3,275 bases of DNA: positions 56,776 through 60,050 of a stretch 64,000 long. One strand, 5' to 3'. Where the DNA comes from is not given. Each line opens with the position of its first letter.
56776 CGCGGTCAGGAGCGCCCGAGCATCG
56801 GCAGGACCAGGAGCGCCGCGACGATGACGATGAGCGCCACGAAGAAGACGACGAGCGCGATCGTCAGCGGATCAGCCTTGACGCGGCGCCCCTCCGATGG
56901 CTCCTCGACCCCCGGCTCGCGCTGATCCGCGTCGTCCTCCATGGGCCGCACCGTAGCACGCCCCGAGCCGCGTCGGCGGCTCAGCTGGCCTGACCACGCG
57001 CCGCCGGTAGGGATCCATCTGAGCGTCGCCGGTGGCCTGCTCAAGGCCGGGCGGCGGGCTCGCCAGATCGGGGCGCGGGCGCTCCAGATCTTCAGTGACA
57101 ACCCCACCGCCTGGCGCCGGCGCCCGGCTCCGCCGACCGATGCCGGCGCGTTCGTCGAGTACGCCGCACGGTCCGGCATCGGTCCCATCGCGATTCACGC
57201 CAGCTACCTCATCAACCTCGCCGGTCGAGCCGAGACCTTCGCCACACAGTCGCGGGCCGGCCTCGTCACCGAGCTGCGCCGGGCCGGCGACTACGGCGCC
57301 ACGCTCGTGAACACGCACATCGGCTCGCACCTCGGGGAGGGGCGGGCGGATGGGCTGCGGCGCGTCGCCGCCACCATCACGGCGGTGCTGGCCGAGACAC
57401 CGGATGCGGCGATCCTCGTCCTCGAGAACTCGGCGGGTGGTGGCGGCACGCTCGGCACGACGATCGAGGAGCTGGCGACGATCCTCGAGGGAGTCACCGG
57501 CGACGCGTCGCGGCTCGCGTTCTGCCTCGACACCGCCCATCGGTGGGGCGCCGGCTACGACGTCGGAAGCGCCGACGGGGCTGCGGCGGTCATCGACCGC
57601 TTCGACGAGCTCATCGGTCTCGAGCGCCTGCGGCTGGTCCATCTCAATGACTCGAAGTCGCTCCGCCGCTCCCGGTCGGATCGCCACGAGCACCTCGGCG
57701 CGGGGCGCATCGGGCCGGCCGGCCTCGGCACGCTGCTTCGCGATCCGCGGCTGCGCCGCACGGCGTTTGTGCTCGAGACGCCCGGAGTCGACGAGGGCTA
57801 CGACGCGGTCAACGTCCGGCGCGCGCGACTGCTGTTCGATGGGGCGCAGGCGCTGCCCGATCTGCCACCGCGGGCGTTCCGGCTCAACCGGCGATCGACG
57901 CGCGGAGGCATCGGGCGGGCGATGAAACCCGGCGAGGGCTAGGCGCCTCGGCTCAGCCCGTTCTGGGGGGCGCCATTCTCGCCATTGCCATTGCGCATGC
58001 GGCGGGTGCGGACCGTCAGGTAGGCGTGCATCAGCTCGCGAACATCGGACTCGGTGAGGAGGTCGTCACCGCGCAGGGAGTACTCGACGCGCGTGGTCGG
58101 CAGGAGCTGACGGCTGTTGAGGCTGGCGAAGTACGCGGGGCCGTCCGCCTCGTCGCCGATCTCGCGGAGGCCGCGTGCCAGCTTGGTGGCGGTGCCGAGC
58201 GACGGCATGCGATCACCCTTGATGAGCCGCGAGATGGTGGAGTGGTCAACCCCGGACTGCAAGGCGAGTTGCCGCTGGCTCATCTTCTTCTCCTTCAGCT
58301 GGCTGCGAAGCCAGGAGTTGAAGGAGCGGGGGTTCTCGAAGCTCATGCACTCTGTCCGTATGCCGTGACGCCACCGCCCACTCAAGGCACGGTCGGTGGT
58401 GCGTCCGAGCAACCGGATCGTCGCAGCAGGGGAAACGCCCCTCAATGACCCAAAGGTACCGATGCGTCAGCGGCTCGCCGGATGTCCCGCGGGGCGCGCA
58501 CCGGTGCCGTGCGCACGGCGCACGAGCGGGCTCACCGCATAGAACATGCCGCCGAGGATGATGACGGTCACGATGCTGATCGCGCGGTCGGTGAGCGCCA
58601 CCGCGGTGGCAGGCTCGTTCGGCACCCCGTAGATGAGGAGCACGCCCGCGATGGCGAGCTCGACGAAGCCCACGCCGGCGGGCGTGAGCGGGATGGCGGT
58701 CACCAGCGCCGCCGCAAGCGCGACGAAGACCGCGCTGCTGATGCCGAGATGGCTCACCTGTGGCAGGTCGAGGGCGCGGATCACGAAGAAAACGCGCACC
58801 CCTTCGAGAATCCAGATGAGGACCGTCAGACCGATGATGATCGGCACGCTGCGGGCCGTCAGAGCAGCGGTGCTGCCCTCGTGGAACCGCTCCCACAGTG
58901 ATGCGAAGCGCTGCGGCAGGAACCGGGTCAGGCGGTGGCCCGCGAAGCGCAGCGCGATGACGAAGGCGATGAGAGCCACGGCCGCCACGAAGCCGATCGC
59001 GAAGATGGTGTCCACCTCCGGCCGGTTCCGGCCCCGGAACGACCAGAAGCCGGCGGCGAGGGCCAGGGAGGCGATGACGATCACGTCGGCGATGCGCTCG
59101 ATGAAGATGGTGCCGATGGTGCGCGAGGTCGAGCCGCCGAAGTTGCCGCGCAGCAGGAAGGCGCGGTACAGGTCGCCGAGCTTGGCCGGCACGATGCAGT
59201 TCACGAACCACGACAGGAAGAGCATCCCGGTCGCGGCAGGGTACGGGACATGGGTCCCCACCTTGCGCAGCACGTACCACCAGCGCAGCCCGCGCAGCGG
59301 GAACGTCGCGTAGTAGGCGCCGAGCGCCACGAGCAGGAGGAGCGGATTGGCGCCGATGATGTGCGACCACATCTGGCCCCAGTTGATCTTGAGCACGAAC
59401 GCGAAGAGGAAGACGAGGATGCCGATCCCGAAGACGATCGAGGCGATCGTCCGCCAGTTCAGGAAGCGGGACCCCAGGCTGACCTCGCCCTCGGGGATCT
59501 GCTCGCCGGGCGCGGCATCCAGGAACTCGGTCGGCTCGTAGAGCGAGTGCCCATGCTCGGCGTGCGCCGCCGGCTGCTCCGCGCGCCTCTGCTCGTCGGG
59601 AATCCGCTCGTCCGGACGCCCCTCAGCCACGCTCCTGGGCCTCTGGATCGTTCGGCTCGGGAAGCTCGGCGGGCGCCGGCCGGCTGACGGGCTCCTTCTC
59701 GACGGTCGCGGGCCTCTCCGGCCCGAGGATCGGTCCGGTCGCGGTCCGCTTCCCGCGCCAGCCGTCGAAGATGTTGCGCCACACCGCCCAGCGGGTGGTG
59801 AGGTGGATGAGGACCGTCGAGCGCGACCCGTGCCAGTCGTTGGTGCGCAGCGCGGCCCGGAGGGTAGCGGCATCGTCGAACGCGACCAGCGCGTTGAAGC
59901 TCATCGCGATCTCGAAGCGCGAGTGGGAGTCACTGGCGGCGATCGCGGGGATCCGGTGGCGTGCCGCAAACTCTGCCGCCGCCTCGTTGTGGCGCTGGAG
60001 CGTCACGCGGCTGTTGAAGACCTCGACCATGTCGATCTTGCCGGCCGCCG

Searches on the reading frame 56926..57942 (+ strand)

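Call 18: search_protein_families(library=pfam, proteins=[window:56926-57942:+], max_evalue=0.001)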
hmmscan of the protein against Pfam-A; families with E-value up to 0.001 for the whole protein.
window:56926-57942:+ (338 aa): 1 family
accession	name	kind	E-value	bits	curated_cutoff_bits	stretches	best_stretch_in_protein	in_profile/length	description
PF01261.30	AP_endonuc_2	-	1.8e-37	129.9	31.1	1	44-289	3-233/249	Xylose isomerase-like TIM barrel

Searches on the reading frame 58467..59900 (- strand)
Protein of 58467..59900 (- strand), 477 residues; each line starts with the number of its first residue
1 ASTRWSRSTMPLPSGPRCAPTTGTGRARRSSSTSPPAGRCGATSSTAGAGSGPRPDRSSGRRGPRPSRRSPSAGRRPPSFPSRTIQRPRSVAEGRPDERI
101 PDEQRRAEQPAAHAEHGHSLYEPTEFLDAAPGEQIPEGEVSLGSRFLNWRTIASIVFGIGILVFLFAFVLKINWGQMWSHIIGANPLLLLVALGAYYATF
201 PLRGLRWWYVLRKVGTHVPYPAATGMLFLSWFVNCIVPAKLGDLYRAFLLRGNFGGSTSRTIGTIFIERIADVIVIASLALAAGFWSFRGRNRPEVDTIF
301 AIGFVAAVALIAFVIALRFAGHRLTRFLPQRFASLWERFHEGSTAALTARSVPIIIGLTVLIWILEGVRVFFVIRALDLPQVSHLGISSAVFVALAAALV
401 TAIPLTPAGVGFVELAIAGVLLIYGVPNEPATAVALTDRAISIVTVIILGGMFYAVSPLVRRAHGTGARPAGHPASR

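Call 18: search_protein_families(library=pfam, proteins=[window:58467-59900:-], max_evalue=0.001)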
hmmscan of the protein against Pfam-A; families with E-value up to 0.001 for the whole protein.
window:58467-59900:- (477 aa): 1 family
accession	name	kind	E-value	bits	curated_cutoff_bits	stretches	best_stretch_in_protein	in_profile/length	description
PF03706.18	LPG_synthase_TM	-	2.5e-51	175.4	33.4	1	156-450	2-302/302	Lysylphosphatidylglycerol synthase TM region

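Call 52: search_protein_families(library=ncbifam, proteins=[window:58467-59900:-], max_evalue=0.001)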
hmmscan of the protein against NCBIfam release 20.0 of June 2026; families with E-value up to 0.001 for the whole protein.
window:58467-59900:- (477 aa): 1 family
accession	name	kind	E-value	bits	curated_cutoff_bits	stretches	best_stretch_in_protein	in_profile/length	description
TIGR00374.1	TIGR00374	subfamily_domain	1.9e-32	113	43.2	1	163-455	6-311/323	flippase-like domain-containing protein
